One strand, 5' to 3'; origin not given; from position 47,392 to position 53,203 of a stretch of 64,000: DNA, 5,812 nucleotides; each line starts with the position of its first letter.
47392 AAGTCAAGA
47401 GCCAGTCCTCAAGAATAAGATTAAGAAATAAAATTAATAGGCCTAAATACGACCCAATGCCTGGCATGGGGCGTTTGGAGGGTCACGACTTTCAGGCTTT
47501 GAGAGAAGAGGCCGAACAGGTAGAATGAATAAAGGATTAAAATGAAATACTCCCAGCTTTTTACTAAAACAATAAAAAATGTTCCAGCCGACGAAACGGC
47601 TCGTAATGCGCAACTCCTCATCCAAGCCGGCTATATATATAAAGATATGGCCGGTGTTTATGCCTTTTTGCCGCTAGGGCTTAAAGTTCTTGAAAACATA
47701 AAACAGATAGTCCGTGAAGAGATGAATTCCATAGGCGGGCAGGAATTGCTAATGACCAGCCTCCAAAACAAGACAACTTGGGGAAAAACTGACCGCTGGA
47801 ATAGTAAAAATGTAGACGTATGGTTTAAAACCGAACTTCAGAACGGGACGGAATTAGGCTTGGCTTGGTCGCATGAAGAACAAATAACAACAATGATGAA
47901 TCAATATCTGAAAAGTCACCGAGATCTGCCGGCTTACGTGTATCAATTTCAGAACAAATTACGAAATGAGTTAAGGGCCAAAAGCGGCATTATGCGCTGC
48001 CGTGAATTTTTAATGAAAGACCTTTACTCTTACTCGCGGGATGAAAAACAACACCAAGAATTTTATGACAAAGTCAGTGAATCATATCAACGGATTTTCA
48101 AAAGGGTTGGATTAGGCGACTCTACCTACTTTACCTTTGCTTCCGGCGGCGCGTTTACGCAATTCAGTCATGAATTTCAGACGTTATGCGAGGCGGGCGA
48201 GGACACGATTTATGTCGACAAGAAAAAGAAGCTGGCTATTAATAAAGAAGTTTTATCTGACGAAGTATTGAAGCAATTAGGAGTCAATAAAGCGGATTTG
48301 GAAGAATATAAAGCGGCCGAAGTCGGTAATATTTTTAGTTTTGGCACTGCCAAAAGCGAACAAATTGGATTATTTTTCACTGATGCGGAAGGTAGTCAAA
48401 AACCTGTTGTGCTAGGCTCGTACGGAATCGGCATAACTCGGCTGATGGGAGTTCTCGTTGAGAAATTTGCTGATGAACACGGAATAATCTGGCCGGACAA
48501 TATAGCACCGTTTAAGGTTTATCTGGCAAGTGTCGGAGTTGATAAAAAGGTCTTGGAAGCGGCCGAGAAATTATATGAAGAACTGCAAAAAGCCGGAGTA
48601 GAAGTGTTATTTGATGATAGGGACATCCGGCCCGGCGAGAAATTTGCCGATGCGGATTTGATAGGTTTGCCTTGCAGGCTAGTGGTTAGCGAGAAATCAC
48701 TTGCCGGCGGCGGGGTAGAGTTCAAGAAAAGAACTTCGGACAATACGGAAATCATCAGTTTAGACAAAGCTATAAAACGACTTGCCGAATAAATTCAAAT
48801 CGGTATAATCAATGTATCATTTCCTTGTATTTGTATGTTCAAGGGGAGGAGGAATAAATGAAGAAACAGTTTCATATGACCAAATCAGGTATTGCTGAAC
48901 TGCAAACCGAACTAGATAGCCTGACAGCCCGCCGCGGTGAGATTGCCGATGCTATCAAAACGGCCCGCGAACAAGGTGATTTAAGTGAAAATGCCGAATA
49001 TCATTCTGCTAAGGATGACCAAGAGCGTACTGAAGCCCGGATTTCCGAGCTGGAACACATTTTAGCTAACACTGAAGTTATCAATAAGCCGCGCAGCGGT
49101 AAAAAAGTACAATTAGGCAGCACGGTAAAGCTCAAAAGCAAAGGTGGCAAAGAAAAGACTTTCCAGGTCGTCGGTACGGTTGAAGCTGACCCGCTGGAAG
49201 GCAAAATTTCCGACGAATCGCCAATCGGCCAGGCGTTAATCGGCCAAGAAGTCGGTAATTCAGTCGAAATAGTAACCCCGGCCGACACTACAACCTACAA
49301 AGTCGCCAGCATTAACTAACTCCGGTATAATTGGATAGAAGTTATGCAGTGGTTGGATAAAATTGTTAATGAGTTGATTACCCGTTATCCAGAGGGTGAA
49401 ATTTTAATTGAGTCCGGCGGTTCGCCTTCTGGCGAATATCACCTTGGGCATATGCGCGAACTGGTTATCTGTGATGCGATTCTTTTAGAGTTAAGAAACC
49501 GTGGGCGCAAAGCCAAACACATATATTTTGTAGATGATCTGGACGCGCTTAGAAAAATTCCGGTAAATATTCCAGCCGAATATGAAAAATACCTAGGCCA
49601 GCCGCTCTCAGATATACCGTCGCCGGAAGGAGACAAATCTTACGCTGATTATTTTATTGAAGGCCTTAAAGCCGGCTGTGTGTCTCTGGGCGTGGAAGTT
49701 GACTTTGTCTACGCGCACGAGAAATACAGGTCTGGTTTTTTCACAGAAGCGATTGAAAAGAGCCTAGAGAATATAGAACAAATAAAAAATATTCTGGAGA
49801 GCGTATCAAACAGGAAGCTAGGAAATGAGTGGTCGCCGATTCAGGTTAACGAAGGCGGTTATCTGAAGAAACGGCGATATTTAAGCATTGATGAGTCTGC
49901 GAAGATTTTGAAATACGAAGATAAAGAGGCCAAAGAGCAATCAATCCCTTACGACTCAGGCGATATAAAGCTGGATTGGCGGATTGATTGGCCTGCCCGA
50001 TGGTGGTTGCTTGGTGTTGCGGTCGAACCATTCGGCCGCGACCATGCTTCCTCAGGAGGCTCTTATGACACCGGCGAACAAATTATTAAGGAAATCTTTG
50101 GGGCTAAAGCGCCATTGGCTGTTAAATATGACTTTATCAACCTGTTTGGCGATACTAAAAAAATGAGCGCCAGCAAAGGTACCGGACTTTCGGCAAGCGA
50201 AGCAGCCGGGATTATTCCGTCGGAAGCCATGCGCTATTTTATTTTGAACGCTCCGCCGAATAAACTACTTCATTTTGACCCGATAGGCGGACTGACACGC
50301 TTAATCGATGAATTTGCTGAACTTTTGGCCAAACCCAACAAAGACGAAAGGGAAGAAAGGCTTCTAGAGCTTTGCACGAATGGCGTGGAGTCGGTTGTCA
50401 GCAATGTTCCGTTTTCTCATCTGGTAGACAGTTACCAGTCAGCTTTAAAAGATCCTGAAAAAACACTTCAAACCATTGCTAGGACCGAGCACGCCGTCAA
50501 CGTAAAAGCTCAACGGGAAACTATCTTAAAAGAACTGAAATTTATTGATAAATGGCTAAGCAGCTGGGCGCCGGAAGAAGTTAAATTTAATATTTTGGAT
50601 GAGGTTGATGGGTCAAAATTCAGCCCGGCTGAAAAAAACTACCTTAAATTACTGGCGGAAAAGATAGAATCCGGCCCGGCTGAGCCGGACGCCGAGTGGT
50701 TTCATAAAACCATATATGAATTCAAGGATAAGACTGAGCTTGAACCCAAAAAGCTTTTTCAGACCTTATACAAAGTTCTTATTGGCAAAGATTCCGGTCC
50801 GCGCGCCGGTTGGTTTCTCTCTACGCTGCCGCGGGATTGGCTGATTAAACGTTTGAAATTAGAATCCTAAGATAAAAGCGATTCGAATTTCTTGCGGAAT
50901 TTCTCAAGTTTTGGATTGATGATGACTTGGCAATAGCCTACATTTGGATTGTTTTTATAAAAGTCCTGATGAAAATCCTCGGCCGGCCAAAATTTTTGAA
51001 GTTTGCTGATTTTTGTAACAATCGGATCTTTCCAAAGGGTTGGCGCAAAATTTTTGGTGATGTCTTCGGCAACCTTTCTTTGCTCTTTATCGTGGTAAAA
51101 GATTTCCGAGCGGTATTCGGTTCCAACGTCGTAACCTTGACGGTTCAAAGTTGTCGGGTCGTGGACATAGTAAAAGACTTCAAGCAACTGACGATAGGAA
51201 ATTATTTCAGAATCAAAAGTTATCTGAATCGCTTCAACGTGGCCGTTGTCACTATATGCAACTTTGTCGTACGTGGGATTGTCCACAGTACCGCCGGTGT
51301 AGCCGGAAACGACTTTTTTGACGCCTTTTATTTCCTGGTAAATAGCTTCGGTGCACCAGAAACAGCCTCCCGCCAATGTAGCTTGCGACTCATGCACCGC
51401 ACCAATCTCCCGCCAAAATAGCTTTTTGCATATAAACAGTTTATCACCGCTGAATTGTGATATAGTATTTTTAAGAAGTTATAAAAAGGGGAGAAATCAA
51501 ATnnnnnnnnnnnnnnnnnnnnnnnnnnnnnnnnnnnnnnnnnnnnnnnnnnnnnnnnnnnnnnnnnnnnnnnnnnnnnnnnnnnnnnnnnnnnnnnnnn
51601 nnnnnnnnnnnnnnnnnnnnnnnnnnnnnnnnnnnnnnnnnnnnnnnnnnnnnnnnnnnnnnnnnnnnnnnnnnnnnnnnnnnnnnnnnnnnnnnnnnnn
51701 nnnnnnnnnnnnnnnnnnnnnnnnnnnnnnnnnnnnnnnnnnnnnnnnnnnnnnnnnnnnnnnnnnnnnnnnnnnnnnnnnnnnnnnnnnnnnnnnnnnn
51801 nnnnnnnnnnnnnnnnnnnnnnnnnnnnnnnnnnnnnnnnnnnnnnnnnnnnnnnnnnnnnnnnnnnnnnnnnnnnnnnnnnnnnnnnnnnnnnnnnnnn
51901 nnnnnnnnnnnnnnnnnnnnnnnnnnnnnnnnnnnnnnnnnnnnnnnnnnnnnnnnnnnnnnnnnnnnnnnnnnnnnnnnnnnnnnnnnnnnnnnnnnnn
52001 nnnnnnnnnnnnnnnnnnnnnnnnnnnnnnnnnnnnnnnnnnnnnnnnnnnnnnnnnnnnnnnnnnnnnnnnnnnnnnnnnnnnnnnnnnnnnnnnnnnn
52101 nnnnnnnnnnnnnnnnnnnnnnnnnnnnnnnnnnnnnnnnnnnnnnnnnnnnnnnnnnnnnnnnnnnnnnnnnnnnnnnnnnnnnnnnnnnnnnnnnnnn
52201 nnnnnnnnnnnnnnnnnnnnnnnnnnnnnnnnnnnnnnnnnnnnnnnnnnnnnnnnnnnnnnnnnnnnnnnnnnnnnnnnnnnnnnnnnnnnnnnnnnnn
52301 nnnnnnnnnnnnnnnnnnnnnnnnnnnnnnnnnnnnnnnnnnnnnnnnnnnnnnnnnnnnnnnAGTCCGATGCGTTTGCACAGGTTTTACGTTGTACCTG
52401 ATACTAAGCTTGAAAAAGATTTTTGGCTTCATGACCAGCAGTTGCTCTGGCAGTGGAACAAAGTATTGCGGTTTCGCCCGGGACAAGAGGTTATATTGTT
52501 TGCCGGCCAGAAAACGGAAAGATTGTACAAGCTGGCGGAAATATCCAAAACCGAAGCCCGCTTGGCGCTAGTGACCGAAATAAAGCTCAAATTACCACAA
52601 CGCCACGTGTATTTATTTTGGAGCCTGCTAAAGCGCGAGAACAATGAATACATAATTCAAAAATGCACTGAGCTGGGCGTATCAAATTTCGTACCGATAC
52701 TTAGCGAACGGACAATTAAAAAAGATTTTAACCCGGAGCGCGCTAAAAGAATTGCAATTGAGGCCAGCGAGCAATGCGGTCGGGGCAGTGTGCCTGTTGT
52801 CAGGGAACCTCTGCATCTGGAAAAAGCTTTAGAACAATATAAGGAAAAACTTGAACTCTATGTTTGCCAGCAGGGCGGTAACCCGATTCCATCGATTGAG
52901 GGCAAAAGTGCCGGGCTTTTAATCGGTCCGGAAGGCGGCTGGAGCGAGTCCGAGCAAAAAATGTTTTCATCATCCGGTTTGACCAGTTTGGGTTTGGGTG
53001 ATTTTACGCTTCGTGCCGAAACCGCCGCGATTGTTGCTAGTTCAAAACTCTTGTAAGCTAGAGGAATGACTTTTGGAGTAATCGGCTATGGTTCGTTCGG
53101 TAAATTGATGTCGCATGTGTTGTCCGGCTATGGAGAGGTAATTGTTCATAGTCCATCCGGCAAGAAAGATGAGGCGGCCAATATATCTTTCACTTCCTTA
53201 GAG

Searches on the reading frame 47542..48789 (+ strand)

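Call 54: search_protein_families(library=pfam, proteins=[window:47542-48789:+])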
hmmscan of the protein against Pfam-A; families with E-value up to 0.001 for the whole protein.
window:47542-48789:+ (416 aa): 3 families
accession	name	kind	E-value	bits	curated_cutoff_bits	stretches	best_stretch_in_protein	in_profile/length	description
PF00587.30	tRNA-synt_2b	-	1.3e-23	84.5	29.3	1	95-308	1-178/179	tRNA synthetase class II core domain (G, H, P, S and T)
PF03129.25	HGTP_anticodon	-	3.3e-19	69.3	21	1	325-415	1-92/94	Anticodon binding domain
PF13676.11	TIR_2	-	0.0005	21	28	0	339-370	11-42/122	TIR domain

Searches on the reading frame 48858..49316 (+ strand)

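Call 54: search_protein_families(library=pfam, proteins=[window:48858-49316:+])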
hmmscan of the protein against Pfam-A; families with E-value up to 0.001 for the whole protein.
window:48858-49316:+ (153 aa): 2 families
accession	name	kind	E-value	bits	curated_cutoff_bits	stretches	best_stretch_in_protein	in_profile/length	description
PF03449.20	GreA_GreB_N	-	5.6e-25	87.8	24.5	1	6-74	2-71/71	Transcription elongation factor, N-terminal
PF01272.25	GreA_GreB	-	3.5e-22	78.6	26.9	1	82-152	4-75/77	Transcription elongation factor, GreA/GreB, C-term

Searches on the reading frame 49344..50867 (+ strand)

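Call 54: search_protein_families(library=pfam, proteins=[window:49344-50867:+])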
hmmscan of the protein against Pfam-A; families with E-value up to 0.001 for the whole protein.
window:49344-50867:+ (508 aa): 3 families
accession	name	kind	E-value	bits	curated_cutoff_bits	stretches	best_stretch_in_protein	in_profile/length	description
PF01921.24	tRNA-synt_1f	-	4.7e-95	319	27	1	1-337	1-346/360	tRNA synthetases class I (K)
PF09334.17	tRNA-synt_1g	-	5.8e-06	25.7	20.1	0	270-305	324-359/391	tRNA synthetases class I (M)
PF19269.4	Anticodon_2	-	8.3e-06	26.7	23.6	1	421-505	55-138/141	Anticodon binding domain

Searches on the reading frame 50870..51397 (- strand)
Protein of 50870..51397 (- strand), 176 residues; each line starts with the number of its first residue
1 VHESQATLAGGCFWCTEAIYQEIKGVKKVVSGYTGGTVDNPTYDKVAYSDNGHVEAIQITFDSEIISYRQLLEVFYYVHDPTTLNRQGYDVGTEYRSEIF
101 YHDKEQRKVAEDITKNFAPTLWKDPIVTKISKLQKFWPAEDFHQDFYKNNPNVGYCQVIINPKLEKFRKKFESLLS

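Call 54: search_protein_families(library=pfam, proteins=[window:50870-51397:-])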
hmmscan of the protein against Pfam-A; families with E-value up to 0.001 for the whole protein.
window:50870-51397:- (176 aa): 1 family
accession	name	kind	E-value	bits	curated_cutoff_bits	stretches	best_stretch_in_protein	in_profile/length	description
PF01625.27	PMSR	-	2.4e-62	210.1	23.7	1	5-157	1-153/153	Peptide methionine sulfoxide reductase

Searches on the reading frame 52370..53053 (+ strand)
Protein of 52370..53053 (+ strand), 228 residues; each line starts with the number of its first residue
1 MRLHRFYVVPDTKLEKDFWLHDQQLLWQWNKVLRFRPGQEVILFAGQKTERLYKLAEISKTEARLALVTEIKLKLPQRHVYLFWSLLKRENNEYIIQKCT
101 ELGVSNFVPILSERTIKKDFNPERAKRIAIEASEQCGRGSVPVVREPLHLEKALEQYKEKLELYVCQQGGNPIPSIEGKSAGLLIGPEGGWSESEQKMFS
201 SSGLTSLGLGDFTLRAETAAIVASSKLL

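Call 55: search_protein_families(library=pfam, proteins=[window:52370-53053:+])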
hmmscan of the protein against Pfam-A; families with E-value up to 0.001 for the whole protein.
window:52370-53053:+ (228 aa): 2 families
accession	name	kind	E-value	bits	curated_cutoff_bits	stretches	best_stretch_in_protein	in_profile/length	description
PF04452.19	Methyltrans_RNA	-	6.6e-42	143.3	23.9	1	76-226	4-163/165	RNA methyltransferase domain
PF20260.4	PUA_4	-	1.7e-06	28.4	23.9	1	31-65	11-45/48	RNA methyltransferase PUA domain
